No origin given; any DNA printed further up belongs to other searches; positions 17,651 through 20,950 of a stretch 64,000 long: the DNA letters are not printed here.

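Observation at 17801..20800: Single 999-aa protein with two complete PilB/GspE secretion-ATPase modules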

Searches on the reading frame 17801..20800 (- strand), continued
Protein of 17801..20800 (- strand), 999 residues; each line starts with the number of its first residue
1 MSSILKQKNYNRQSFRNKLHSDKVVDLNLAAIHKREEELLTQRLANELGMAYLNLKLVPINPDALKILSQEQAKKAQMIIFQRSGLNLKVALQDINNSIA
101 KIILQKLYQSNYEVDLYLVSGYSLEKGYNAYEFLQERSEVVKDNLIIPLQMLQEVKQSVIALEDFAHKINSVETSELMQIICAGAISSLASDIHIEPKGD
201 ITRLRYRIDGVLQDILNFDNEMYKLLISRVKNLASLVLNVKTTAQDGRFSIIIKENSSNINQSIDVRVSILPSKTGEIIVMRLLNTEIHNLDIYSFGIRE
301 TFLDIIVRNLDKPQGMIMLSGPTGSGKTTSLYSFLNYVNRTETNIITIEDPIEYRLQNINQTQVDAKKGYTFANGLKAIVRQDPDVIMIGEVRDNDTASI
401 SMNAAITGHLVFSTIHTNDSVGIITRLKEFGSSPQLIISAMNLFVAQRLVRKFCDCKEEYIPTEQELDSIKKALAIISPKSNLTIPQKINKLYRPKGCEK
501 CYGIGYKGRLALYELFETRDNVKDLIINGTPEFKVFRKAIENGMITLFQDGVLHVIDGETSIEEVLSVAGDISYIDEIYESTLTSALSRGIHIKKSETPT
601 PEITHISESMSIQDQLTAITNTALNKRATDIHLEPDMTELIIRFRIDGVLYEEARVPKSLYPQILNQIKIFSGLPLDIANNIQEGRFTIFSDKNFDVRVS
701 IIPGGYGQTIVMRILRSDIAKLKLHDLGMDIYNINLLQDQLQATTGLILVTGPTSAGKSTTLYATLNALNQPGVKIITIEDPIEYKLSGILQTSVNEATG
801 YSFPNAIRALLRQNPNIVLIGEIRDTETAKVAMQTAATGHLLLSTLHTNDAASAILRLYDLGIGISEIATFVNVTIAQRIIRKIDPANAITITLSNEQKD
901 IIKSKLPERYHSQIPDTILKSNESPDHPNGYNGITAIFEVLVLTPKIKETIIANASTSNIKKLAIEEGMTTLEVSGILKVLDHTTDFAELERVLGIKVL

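Call 16: find_encoding_contigs(protein=P0041, flank=10000, max_places=2)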
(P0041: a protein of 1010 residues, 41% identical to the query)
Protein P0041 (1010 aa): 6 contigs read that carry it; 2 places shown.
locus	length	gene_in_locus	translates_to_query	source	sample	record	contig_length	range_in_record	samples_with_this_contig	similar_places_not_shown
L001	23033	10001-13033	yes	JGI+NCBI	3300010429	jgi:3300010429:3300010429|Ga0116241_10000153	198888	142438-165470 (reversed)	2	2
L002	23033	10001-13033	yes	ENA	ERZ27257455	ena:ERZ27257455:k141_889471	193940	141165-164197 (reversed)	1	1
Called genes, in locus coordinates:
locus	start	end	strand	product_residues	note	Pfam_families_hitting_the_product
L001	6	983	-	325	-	PF06144:DNA_pol3_delta (weak), PF21694:DNA_pol3_delta_C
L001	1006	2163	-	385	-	PF11258:DUF3048, PF17479:DUF3048_C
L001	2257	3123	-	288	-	PF01149:Fapy_DNA_glyco, PF05833:NFACT_N (faint), PF06831:H2TH, PF06827:zf-FPG_IleRS (weak)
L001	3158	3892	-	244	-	PF01978:TrmB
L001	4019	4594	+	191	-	-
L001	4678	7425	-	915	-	PF02739:5_3_exonuc_N, PF01367:5_3_exonuc, PF01612:DNA_pol_A_exo1, PF22619:DNA_polI_exo1, PF00476:DNA_pol_A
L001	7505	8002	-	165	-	PF02367:TsaE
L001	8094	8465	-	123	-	-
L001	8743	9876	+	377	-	PF01368:DHH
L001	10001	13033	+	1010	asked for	PF00005:ABC_tran (faint), PF13173:AAA_14 (faint), PF00004:AAA (faint), PF05157:MshEN, PF04851:ResIII (faint), PF20720:nSTAND3 (faint), PF00437:T2SSE, PF00437:T2SSE, +6 more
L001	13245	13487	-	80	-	-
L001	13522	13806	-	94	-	-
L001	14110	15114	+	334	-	PF06068:TIP49 (weak), PF05496:RuvB_N, PF00004:AAA, PF07728:AAA_5, PF17864:AAA_lid_4, PF05491:WHD_RuvB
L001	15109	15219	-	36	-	-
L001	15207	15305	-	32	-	-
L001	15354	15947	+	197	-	PF03703:bPH_2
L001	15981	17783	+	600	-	PF00932:LTD, PF18911:PKD_4, PF00932:LTD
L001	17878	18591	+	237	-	PF20772:TACO1_YebC_N, PF01709:Transcrip_reg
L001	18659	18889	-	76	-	-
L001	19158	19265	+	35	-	-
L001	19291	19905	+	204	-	PF13847:Methyltransf_31, PF08241:Methyltransf_11 (weak), PF08242:Methyltransf_12, PF13649:Methyltransf_25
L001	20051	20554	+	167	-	PF07066:DUF3882 (weak), PF02075:RuvC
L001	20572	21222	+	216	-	PF14402:7TM_transglut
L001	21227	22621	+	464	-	PF14397:ATPgrasp_ST, PF02655:ATP-grasp_3 (faint), PF05618:RimB-like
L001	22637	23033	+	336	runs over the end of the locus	PF01071:GARS_A, PF02786:CPSase_L_D2 (weak), PF02222:ATP-grasp (weak), PF07478:Dala_Dala_lig_C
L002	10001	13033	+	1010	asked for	PF00005:ABC_tran (faint), PF13173:AAA_14 (faint), PF00004:AAA (faint), PF05157:MshEN, PF04851:ResIII (faint), PF20720:nSTAND3 (faint), PF00437:T2SSE, PF00437:T2SSE, +6 more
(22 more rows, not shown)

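Call 17: find_encoding_contigs(protein=P0083, flank=10000, max_places=2)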
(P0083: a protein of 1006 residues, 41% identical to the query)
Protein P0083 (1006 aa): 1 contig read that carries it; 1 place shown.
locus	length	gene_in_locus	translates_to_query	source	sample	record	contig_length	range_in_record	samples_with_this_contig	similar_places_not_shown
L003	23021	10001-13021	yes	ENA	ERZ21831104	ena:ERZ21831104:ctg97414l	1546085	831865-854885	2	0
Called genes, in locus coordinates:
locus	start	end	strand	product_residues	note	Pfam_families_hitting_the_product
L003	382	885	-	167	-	PF13302:Acetyltransf_3, PF13420:Acetyltransf_4 (weak), PF00583:Acetyltransf_1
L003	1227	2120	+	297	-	PF00274:Glycolytic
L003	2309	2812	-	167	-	PF12385:Peptidase_C70 (weak), PF13529:Peptidase_C39_2, PF03412:Peptidase_C39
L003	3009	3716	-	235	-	PF13489:Methyltransf_23 (weak), PF08241:Methyltransf_11 (weak), PF13649:Methyltransf_25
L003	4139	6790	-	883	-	PF02739:5_3_exonuc_N, PF01367:5_3_exonuc, PF01612:DNA_pol_A_exo1 (weak), PF22619:DNA_polI_exo1, PF00476:DNA_pol_A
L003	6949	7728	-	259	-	PF00160:Pro_isomerase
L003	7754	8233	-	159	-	PF02367:TsaE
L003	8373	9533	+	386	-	PF01368:DHH (faint)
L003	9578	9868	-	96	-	-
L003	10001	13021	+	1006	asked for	PF05157:MshEN, PF12775:AAA_7 (faint), PF00437:T2SSE, PF13245:AAA_19 (faint), PF25199:nSTAND_NTPase5 (faint), PF00005:ABC_tran (faint), PF02492:cobW (faint), PF00437:T2SSE, +7 more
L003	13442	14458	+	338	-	PF13173:AAA_14 (faint), PF05496:RuvB_N, PF01078:Mg_chelatase (faint), PF13191:AAA_16 (faint), PF00004:AAA, PF07728:AAA_5, PF17864:AAA_lid_4, PF05491:WHD_RuvB, +1 more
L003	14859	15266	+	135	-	PF03703:bPH_2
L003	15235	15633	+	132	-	-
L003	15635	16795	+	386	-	PF07690:MFS_1, PF12832:MFS_1_like (weak)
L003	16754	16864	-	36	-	-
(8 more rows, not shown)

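Call 18: find_encoding_contigs(protein=P0028, flank=10000, max_places=2)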
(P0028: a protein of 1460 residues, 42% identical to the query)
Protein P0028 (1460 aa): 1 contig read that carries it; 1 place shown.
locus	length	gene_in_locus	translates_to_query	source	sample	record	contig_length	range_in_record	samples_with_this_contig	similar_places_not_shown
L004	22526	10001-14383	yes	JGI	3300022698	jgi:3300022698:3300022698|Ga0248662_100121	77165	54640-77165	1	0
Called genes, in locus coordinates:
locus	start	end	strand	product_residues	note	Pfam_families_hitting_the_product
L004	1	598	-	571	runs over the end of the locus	PF09972:DUF2207, PF20990:DUF2207_C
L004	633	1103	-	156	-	PF02681:DUF212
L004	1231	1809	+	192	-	PF04011:LemA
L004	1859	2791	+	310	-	PF01435:Peptidase_M48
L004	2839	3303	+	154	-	-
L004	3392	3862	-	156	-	-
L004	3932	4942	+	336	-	PF06068:TIP49 (faint), PF05496:RuvB_N, PF01078:Mg_chelatase (faint), PF13191:AAA_16 (faint), PF00004:AAA, PF07728:AAA_5, PF17864:AAA_lid_4, PF05491:WHD_RuvB, +1 more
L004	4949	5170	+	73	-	-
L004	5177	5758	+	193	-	PF03703:bPH_2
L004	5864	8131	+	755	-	PF00932:LTD, PF18911:PKD_4, PF00801:PKD, PF00932:LTD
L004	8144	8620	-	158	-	PF02367:TsaE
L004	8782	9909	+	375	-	PF01368:DHH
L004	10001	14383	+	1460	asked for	PF01935:DUF87 (faint), PF05157:MshEN (weak), PF03215:Rad17 (faint), PF14532:Sigma54_activ_2 (faint), PF16796:Microtub_bd (faint), PF00437:T2SSE, PF00004:AAA (faint), PF00437:T2SSE, +23 more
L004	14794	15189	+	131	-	PF09685:MamF_MmsF (weak)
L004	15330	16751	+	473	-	PF00224:PK, PF03328:HpcH_HpaI (weak), PF02887:PK_C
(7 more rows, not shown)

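Call 26: list_cluster_members(proteins=[P0001, P0005, P0047])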
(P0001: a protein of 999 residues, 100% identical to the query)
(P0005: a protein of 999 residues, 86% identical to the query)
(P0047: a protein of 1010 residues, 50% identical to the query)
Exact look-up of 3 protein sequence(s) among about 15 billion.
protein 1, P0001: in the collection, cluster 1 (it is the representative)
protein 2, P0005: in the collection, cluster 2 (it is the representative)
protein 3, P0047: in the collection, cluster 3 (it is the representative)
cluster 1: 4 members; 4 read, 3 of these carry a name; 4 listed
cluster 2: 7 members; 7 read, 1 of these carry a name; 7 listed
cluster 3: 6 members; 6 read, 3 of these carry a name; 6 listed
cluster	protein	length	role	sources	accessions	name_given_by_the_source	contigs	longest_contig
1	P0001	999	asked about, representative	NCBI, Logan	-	-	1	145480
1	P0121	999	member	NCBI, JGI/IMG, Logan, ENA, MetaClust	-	type IV pilus assembly protein PilB | \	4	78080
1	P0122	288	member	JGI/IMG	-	type II secretory ATPase GspE/PulE/Tfp pilus assembly ATPase PilB-like protein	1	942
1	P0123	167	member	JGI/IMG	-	type II secretory ATPase GspE/PulE/Tfp pilus assembly ATPase PilB-like protein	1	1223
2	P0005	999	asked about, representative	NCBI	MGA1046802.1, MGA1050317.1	MAG: GspE/PulE family protein [Minisyncoccia bacterium]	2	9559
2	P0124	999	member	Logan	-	-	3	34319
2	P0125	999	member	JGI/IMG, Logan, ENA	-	-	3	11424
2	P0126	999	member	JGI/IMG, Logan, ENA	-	-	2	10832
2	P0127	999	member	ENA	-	-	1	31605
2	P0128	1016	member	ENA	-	-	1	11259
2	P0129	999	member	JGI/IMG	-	-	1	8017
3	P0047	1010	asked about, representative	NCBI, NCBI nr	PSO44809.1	MAG: hypothetical protein BRC23_00115 [Parcubacteria group bacterium SW_4_49_11]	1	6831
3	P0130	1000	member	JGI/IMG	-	type IV pilus assembly protein PilB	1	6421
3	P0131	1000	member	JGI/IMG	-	type IV pilus assembly protein PilB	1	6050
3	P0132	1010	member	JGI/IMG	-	-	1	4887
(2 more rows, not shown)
